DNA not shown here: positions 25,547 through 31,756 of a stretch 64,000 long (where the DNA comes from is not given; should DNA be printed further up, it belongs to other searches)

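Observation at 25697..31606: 1969-aa cysteine-rich T9SS type-B surface giant downstream of the sigma/anti-sigma-like pair, with no adjacent PorP/SprF partner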

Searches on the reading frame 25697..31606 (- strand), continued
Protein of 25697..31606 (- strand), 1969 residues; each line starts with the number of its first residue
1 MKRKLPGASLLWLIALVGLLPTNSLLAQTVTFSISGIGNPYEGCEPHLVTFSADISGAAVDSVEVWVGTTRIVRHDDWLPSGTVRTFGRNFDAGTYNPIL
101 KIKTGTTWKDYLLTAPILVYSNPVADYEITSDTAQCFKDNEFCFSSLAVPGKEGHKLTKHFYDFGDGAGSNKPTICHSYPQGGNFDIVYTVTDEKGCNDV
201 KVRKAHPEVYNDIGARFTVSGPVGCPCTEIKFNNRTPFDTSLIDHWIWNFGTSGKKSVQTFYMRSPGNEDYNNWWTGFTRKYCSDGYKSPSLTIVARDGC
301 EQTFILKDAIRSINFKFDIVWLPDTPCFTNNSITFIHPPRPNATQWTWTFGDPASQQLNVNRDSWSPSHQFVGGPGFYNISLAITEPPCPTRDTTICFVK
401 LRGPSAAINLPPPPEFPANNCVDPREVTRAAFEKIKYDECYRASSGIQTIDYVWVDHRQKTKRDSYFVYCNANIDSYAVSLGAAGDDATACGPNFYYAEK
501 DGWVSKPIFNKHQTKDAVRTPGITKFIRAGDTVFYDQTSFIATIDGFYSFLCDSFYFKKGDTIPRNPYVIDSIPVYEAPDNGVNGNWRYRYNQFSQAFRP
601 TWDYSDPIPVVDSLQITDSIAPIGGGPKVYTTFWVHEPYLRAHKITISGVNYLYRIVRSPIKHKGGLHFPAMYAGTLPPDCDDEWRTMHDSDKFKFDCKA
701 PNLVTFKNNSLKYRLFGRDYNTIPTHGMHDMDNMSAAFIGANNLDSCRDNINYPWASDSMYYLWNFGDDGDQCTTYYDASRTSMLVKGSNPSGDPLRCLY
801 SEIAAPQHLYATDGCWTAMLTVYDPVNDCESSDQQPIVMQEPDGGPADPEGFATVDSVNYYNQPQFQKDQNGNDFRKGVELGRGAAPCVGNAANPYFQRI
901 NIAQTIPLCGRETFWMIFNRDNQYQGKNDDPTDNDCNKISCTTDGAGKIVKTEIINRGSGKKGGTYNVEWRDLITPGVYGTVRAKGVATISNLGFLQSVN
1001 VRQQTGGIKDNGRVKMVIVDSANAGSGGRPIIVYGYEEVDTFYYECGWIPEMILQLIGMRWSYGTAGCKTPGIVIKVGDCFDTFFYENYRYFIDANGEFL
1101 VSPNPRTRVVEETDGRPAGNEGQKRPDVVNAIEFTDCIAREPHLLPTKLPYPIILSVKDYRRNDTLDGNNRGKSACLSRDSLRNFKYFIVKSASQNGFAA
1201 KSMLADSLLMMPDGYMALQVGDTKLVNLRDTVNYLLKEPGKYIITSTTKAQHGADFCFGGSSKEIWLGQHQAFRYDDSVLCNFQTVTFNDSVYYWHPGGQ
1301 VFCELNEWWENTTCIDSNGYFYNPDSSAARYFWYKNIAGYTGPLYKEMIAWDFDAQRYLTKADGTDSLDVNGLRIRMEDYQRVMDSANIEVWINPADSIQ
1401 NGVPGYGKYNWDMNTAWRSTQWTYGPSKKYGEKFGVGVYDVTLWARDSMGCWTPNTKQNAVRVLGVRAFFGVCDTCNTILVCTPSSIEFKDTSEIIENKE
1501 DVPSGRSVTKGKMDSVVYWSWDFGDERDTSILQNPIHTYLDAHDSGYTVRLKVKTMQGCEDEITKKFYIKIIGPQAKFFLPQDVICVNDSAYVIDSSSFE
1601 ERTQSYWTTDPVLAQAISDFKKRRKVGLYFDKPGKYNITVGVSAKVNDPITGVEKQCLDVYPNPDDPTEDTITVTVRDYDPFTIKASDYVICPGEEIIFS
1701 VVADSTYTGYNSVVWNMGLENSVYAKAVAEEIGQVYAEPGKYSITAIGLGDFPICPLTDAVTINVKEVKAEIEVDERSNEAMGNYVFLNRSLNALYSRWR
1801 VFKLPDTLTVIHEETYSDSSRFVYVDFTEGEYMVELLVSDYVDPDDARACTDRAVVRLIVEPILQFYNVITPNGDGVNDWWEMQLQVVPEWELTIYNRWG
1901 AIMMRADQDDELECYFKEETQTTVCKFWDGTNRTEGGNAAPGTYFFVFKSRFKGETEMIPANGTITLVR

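Call 13: find_encoding_contigs(protein=P0003, flank=10000, max_places=2)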
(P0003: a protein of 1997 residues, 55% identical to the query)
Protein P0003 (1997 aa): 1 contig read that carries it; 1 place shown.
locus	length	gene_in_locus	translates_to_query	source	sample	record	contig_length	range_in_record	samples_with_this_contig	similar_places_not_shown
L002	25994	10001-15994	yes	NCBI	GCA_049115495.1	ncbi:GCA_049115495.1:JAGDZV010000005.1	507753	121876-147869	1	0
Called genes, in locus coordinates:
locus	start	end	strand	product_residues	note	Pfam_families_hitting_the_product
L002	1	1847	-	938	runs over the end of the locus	PF00326:Peptidase_S9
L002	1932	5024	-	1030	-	PF21760:SecD_1st, PF22599:SecDF_P1_head, PF02355:SecD_SecF_C, PF03176:MMPL (weak), PF07549:Sec_GG, PF02355:SecD_SecF_C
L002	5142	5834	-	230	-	PF02254:TrkA_N, PF02737:3HCDH_N (weak), PF03446:NAD_binding_2 (weak), PF03721:UDPG_MGDP_dh_N (faint), PF03807:F420_oxidored (weak), PF02080:TrkA_C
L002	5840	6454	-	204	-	PF00485:PRK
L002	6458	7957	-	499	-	PF00289:Biotin_carb_N, PF01071:GARS_A (faint), PF02786:CPSase_L_D2, PF07478:Dala_Dala_lig_C, PF02222:ATP-grasp, PF02785:Biotin_carb_C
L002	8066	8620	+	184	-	PF04542:Sigma70_r2, PF08281:Sigma70_r4_2, PF04545:Sigma70_r4 (weak)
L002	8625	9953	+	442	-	PF13585:CHU_C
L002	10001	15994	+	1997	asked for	PF00801:PKD (faint), PF18911:PKD_4 (weak), PF13585:CHU_C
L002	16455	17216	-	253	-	PF04338:DUF481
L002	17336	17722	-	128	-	-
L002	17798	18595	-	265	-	-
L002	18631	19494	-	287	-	PF03881:Fructosamin_kin, PF01636:APH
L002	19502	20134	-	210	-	PF01712:dNK, PF02223:Thymidylate_kin (weak), PF13238:AAA_18 (faint)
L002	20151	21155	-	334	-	PF00579:tRNA-synt_1b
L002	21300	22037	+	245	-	PF01987:AIM24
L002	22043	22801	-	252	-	-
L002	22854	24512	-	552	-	-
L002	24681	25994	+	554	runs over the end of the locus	PF01257:2Fe-2S_thioredx, PF01512:Complex1_51K, PF10589:NADH_4Fe-4S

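Call 14: find_encoding_contigs(protein=P0002, flank=10000, max_places=2)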
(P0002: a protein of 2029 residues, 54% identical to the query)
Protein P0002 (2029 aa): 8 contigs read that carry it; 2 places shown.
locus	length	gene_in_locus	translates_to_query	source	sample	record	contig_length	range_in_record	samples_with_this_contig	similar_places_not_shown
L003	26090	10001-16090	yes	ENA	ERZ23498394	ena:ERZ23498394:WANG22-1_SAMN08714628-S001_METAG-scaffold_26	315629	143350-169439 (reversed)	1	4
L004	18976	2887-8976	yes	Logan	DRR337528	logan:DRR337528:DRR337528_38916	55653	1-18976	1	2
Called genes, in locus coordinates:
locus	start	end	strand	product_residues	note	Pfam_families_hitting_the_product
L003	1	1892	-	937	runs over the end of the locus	PF00326:Peptidase_S9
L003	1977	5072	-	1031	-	PF21760:SecD_1st, PF22599:SecDF_P1_head, PF02355:SecD_SecF_C, PF03176:MMPL (weak), PF07549:Sec_GG, PF02355:SecD_SecF_C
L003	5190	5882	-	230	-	PF01262:AlaDh_PNT_C (weak), PF02254:TrkA_N, PF02737:3HCDH_N (weak), PF03446:NAD_binding_2 (weak), PF03721:UDPG_MGDP_dh_N (faint), PF03807:F420_oxidored (weak), PF02080:TrkA_C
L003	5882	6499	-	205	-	PF00485:PRK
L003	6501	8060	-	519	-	PF00289:Biotin_carb_N, PF02786:CPSase_L_D2, PF07478:Dala_Dala_lig_C, PF02222:ATP-grasp, PF02785:Biotin_carb_C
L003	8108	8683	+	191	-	PF04542:Sigma70_r2, PF08281:Sigma70_r4_2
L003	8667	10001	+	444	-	PF13585:CHU_C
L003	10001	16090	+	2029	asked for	PF00801:PKD (faint), PF18911:PKD_4 (weak), PF13585:CHU_C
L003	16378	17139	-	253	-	PF04338:DUF481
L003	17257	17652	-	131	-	-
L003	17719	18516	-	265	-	-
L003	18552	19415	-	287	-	PF03881:Fructosamin_kin, PF01636:APH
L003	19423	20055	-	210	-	PF01712:dNK, PF02223:Thymidylate_kin (weak), PF13238:AAA_18 (weak)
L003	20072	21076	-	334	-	PF00579:tRNA-synt_1b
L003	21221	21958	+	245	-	PF01987:AIM24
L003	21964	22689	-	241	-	-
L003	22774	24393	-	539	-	-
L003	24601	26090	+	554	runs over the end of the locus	PF01257:2Fe-2S_thioredx, PF01512:Complex1_51K, PF10589:NADH_4Fe-4S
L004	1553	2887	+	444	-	PF13585:CHU_C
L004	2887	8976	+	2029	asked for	PF00801:PKD (faint), PF18911:PKD_4 (weak), PF13585:CHU_C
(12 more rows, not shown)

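Call 15: find_encoding_contigs(protein=P0014, flank=10000, max_places=2)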
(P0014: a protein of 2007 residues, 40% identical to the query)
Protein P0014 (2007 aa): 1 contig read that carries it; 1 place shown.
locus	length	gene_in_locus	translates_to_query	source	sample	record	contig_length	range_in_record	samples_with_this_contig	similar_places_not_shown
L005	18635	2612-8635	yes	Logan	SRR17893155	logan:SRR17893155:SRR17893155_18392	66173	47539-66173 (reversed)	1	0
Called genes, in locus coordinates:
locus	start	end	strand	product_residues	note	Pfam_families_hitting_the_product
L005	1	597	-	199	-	?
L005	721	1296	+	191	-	PF07638:Sigma70_ECF (weak), PF04545:Sigma70_r4 (faint), PF04542:Sigma70_r2, PF08281:Sigma70_r4_2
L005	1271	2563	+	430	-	PF13585:CHU_C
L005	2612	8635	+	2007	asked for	PF00801:PKD, PF18911:PKD_4, PF13585:CHU_C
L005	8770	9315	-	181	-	PF03602:Cons_hypoth95, PF05175:MTS, PF01861:BpsA_C (weak), PF13847:Methyltransf_31, PF13649:Methyltransf_25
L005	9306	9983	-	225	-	PF12864:DUF3822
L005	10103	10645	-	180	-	-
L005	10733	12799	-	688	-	PF12836:HHH_3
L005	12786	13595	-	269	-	-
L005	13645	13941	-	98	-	PF03992:ABM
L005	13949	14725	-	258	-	PF01887:SAM_HAT_N, PF20257:SAM_HAT_C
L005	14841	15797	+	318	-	PF02562:PhoH, PF13604:AAA_30 (weak), PF13245:AAA_19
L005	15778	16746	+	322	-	PF01259:SAICAR_synt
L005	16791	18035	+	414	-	PF01436:NHL (faint), PF18962:Por_Secre_tail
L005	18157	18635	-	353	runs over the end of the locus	PF01544:CorA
